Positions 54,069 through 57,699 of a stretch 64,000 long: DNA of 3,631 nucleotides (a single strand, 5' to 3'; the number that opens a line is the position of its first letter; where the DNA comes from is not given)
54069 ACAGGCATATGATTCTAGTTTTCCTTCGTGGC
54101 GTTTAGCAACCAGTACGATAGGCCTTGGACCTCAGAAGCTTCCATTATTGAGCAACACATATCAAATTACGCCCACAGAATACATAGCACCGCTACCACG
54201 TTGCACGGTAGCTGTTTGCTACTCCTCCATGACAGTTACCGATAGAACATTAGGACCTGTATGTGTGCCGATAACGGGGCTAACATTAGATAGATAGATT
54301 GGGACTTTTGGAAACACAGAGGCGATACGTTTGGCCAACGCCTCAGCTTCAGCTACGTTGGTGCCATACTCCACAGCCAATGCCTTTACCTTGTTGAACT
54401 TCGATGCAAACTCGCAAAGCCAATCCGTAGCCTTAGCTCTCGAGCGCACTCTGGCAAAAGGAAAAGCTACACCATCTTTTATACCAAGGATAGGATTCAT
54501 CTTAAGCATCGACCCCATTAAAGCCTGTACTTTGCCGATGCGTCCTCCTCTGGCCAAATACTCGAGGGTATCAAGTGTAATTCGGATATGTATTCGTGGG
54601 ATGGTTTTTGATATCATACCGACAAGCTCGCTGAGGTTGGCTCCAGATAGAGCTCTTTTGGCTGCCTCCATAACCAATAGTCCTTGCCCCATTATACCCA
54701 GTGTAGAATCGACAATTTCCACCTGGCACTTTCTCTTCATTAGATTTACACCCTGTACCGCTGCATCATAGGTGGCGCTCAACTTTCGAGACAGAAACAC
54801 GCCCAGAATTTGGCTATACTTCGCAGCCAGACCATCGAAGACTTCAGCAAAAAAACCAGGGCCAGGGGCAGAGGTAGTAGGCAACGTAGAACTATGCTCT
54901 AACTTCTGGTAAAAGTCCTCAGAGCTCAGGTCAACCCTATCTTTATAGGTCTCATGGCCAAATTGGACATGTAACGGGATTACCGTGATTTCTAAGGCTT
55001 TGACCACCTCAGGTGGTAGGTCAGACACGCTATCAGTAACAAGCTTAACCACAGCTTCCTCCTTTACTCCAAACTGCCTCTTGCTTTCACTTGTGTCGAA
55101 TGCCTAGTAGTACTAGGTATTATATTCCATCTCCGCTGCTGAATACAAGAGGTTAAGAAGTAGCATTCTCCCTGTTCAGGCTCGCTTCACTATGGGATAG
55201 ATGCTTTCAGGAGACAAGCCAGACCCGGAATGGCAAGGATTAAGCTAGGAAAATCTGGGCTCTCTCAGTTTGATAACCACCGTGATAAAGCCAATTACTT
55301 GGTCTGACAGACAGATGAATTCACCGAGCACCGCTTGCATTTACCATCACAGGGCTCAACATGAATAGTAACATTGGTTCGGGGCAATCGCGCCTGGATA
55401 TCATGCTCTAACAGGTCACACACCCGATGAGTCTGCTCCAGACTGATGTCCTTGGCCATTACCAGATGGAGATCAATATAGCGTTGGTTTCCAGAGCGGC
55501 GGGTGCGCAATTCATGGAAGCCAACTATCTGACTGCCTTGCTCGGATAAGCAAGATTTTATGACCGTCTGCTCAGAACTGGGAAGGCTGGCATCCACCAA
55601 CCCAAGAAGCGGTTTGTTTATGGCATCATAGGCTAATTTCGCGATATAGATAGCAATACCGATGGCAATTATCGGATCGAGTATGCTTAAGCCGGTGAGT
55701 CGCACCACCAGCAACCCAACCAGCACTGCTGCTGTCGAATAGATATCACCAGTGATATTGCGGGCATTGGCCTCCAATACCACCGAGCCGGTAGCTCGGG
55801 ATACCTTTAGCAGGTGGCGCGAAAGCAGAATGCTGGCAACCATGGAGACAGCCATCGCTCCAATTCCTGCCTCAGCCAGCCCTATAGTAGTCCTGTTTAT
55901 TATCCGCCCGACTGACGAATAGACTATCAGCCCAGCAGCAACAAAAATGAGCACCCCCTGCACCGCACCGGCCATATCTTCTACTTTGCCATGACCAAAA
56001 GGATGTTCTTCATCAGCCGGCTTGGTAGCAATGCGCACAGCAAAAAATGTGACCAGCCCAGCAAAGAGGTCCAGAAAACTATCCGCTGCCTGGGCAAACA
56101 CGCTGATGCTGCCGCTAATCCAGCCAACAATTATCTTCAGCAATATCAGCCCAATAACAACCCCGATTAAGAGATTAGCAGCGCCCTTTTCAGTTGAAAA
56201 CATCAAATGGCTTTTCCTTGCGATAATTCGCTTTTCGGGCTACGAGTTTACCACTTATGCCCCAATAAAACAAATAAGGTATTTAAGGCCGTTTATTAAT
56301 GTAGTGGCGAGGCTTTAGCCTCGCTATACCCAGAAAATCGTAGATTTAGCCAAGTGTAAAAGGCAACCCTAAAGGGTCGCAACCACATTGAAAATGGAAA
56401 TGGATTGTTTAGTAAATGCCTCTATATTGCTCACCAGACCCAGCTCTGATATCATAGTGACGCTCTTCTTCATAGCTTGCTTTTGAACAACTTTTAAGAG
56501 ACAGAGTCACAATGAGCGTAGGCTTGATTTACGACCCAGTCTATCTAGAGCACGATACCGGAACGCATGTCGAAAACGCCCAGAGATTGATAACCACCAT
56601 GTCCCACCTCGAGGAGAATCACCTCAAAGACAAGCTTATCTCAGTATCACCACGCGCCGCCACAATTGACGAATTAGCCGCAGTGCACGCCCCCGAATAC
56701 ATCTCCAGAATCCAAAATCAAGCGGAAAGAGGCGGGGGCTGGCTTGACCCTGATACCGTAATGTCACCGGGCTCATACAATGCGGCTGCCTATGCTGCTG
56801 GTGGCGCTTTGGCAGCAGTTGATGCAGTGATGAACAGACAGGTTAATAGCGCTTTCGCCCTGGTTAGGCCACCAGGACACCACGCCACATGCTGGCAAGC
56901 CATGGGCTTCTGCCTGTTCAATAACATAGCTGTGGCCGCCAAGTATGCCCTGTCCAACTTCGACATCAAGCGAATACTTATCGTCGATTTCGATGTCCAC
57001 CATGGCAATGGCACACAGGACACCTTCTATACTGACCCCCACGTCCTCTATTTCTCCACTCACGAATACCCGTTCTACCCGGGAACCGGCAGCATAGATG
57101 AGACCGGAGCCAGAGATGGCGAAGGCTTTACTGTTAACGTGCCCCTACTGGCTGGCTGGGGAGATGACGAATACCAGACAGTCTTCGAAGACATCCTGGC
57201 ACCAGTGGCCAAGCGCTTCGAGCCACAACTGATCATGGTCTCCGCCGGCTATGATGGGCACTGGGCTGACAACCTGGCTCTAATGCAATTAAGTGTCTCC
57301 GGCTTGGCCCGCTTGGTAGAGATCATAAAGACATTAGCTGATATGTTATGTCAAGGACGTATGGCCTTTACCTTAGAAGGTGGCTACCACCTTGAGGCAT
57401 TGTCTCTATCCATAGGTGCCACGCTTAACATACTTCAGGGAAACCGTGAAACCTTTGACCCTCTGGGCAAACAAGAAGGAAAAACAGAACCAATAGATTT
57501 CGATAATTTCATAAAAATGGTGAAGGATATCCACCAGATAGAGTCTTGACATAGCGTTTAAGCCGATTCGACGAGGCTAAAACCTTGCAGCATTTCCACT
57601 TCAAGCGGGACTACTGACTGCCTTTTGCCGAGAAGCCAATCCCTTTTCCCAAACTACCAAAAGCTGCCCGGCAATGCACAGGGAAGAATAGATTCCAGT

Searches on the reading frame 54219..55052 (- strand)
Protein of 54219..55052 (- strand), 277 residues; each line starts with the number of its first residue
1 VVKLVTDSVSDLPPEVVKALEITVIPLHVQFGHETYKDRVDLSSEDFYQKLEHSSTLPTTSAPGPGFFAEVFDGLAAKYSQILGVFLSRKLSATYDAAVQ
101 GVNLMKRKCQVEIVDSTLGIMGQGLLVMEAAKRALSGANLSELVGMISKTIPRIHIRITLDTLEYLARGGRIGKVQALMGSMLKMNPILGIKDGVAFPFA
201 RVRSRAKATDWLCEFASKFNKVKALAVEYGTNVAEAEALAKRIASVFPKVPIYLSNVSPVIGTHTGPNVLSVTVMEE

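Call 65: search_protein_families(library=pfam, proteins=[window:54219-55052:-], max_evalue=0.00001)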
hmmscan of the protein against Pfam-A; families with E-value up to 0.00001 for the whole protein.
window:54219-55052:- (277 aa): 1 family
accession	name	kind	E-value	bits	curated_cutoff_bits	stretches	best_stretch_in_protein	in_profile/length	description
PF02645.21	DegV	-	4.1e-77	259.7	27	1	2-276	2-279/280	Uncharacterised protein, DegV family COG1307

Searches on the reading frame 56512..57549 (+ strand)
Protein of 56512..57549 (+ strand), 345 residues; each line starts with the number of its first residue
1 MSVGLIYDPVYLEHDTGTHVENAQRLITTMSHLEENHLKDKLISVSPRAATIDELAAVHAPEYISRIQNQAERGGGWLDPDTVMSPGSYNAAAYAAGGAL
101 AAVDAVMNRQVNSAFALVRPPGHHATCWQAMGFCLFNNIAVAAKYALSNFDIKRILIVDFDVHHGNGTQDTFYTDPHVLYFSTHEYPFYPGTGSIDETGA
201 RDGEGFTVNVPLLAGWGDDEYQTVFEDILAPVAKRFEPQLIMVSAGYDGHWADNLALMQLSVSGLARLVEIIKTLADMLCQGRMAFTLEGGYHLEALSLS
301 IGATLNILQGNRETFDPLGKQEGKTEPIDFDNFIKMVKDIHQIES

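Call 66: search_protein_families(library=pfam, proteins=[window:56512-57549:+], max_evalue=0.00001)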
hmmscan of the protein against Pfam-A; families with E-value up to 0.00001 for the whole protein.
window:56512-57549:+ (345 aa): 1 family
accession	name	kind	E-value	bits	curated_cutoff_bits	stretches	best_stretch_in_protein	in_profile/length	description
PF00850.24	Hist_deacetyl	-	1e-97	327.5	27.9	1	19-307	1-297/298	Histone deacetylase domain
